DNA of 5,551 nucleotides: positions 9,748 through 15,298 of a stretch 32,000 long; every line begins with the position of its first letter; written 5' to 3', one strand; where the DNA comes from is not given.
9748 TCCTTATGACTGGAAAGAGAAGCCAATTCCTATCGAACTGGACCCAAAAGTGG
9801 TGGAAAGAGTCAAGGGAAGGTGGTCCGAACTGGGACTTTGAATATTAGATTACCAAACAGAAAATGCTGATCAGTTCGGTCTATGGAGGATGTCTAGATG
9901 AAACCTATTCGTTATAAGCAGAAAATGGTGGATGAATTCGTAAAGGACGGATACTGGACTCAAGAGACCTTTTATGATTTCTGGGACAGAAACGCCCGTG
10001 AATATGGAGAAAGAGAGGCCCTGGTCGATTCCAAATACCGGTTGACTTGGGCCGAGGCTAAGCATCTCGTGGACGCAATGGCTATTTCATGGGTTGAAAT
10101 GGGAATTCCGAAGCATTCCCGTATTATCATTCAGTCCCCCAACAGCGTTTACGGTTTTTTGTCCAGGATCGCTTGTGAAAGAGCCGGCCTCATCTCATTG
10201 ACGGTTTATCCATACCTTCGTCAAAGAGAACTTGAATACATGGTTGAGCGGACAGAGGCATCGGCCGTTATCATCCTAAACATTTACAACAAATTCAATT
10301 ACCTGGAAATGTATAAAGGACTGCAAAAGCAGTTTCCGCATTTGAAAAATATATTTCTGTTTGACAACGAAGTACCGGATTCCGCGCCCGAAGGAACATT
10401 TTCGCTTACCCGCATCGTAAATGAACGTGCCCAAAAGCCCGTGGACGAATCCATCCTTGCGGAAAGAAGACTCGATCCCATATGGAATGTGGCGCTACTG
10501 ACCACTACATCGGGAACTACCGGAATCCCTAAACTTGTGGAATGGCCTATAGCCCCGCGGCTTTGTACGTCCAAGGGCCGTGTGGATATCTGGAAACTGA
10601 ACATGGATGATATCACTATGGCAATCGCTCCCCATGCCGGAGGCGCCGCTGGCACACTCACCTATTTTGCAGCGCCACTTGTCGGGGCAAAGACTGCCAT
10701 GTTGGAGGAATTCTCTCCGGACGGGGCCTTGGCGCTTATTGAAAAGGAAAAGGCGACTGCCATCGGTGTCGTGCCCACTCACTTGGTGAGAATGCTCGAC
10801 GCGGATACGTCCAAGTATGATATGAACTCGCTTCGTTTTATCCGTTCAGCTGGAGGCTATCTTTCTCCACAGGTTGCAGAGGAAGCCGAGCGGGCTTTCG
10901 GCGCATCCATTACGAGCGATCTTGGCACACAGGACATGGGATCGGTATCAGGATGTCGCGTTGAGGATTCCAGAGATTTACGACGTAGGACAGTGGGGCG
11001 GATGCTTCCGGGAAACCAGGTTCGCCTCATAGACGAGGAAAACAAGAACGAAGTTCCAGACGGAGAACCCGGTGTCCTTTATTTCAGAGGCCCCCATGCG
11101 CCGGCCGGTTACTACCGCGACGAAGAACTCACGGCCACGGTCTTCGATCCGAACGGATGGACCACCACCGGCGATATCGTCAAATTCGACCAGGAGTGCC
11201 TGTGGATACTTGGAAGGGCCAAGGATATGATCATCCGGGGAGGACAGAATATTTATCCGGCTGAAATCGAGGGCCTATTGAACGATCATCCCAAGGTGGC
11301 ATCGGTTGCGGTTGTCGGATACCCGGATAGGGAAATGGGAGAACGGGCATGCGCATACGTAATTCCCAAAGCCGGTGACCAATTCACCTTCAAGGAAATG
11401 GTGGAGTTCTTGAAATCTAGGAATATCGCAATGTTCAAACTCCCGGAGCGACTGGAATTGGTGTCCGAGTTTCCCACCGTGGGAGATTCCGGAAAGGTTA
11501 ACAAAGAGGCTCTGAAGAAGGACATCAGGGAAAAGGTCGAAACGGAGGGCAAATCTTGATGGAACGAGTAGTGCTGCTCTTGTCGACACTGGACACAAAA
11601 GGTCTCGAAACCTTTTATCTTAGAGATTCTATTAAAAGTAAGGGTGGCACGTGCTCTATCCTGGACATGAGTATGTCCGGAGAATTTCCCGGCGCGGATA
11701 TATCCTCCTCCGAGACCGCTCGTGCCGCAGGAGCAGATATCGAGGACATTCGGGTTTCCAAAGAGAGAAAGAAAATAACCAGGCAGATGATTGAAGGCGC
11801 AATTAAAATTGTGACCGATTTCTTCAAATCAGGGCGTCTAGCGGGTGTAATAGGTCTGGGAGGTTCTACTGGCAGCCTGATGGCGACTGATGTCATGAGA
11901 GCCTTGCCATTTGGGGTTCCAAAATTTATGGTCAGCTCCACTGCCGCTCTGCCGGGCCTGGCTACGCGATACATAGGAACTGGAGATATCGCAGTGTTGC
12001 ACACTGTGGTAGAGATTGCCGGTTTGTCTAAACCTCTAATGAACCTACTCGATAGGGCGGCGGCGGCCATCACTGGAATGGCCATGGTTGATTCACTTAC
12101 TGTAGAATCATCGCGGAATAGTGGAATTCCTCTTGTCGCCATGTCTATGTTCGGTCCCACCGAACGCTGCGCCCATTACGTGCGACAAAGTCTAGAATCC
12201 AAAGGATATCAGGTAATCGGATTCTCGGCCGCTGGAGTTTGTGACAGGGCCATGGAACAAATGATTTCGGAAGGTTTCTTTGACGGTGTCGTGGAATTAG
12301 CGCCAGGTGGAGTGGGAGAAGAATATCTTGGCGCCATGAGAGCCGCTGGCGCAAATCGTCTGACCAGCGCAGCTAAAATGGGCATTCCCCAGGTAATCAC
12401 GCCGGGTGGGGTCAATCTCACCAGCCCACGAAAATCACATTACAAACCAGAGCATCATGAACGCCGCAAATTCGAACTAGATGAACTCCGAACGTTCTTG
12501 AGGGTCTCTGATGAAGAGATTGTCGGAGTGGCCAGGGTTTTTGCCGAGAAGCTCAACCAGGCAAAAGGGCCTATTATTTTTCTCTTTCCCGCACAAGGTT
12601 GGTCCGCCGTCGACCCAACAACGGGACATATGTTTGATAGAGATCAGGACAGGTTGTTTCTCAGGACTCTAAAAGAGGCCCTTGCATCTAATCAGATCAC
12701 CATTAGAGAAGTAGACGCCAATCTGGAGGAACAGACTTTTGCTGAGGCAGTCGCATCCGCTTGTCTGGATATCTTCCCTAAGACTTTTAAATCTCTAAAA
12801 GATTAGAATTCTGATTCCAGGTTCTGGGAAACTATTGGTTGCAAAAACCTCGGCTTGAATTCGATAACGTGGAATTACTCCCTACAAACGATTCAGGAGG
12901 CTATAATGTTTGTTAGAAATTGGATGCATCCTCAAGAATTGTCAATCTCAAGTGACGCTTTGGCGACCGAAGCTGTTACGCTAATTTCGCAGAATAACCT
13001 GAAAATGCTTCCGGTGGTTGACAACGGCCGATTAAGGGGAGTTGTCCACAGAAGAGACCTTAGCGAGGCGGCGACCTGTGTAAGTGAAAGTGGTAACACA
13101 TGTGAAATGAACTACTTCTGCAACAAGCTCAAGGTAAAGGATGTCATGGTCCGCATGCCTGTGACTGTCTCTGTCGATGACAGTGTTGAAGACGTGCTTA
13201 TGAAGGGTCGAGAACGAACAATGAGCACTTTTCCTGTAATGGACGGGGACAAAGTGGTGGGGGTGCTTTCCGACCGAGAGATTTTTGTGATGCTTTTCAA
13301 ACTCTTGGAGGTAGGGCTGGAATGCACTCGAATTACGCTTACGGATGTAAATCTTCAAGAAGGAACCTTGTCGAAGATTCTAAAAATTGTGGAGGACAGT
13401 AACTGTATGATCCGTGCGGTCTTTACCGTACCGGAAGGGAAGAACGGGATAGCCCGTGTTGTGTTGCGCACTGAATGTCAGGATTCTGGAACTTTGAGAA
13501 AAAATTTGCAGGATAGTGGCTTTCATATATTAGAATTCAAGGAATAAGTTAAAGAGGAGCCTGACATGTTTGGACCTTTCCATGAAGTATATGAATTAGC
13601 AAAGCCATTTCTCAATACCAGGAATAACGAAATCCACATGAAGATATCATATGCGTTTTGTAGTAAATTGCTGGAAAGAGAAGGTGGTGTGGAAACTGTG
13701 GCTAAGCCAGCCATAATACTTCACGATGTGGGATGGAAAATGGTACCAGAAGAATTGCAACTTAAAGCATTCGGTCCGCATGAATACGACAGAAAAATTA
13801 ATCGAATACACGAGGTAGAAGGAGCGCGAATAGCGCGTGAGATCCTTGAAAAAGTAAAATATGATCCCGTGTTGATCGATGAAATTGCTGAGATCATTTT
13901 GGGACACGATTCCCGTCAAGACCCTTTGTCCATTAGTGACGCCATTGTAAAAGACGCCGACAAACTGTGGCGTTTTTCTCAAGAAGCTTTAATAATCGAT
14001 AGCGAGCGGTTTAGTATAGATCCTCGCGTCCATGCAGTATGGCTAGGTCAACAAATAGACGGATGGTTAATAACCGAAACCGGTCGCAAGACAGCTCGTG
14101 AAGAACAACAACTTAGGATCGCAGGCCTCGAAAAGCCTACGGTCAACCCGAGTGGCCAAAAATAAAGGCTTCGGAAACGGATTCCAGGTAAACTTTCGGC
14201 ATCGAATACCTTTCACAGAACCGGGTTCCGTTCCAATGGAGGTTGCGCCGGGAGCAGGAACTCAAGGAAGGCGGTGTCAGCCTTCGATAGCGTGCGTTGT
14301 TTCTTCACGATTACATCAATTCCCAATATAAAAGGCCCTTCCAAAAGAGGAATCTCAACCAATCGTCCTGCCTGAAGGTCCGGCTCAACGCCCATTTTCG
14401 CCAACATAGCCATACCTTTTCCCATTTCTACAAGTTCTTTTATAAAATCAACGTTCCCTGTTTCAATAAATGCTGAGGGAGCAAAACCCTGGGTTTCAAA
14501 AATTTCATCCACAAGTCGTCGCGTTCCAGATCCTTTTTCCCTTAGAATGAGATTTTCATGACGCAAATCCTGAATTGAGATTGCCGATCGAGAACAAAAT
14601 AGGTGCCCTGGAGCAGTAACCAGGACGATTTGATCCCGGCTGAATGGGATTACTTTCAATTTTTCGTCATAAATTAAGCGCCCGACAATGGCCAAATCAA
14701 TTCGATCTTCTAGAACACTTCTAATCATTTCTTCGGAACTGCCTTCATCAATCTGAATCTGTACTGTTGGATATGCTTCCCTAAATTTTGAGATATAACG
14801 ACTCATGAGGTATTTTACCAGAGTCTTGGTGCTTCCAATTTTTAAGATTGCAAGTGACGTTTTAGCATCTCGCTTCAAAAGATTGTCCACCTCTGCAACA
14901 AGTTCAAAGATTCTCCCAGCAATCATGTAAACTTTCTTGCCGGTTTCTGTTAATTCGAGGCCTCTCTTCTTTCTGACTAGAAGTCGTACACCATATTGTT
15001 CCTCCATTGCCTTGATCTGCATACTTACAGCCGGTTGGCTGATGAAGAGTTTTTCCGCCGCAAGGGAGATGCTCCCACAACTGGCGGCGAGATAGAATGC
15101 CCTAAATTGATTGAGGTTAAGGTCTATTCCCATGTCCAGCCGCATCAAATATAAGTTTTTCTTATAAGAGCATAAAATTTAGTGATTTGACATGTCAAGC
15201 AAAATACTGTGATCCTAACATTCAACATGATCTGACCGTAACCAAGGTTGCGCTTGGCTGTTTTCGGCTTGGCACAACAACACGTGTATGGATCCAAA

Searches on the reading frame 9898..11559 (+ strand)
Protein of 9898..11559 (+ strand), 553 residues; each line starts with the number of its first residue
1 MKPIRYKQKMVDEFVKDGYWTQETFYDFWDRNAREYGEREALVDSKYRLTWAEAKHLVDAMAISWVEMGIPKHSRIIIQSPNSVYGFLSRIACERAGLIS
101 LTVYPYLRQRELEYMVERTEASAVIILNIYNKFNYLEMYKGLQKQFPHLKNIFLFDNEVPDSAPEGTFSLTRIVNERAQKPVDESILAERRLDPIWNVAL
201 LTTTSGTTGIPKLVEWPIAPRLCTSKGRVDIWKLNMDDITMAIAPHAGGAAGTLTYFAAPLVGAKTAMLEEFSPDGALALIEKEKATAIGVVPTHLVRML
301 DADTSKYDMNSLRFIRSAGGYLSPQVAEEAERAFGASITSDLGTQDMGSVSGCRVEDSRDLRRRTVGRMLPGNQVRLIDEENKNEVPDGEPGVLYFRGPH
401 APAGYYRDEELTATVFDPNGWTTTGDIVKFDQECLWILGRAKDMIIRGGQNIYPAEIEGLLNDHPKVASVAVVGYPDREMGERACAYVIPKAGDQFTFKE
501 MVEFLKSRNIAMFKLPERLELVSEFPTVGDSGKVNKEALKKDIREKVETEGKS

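Call 6: search_protein_families(library=pfam, proteins=[window:9898-11559:+], max_evalue=0.001)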
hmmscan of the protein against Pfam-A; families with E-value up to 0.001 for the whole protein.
window:9898-11559:+ (553 aa): 2 families
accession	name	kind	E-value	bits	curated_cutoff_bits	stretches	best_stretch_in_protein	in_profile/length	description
PF00501.34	AMP-binding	-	1.6e-55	188.9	29.9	1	30-406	2-384/384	AMP-binding enzyme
PF13193.12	AMP-binding_C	-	1.1e-12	49.2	24.5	1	456-527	1-71/76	AMP-binding enzyme C-terminal domain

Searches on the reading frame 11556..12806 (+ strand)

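Call 6: search_protein_families(library=pfam, proteins=[window:11556-12806:+], max_evalue=0.001)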
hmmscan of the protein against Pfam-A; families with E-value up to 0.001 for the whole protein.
window:11556-12806:+ (416 aa): 2 families
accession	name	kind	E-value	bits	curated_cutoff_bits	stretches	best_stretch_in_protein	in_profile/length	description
PF23189.1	UPF0261_C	-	2.3e-63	213.8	27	1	192-406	2-217/218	Uncharacterised protein family (UPF0261) C-terminal domain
PF06792.17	UPF0261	-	4.2e-47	160.8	27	1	5-178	2-173/176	Uncharacterised protein family (UPF0261) N-terminal domain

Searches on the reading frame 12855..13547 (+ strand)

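Call 7: search_protein_families(library=pfam, proteins=[window:12855-13547:+], max_evalue=0.001)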
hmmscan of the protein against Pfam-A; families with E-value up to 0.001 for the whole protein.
window:12855-13547:+ (230 aa): 1 family
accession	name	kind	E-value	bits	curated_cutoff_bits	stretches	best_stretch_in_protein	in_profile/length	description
PF00571.33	CBS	-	4.4e-20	72.2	24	2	20-72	1-54/57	CBS domain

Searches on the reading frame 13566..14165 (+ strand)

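Call 7: search_protein_families(library=pfam, proteins=[window:13566-14165:+], max_evalue=0.001)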
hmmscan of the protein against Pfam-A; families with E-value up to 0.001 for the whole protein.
window:13566-14165:+ (199 aa): 1 family
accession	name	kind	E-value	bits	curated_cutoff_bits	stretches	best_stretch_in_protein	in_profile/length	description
PF01966.28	HD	-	8.4e-10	39.4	22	1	24-134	4-113/116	HD domain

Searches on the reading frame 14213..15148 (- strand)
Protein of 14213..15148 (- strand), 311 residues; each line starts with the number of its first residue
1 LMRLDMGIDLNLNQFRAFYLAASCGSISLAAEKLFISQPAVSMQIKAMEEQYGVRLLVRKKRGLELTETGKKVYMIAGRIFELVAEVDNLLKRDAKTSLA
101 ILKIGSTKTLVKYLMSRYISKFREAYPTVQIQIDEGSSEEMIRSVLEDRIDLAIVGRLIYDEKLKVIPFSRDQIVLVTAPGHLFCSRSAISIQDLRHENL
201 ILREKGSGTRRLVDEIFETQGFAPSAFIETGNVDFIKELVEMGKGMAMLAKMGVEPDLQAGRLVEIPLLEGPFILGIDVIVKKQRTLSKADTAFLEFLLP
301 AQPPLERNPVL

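Call 7: search_protein_families(library=pfam, proteins=[window:14213-15148:-], max_evalue=0.001)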
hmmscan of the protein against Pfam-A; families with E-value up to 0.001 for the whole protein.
window:14213-15148:- (311 aa): 4 families
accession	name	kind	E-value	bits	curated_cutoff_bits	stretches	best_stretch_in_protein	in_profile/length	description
PF03466.25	LysR_substrate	-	5.8e-48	163.5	28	1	102-299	8-205/209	LysR substrate binding domain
PF00126.33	HTH_1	-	2.7e-22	78.9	26.6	1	12-71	1-60/60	Bacterial regulatory helix-turn-helix protein, lysR family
PF12849.12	PBP_like_2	-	1.9e-07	31.6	27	1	105-276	14-206/267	PBP superfamily domain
PF12727.12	PBP_like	-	2e-05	24.3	27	1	150-226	47-122/193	PBP superfamily domain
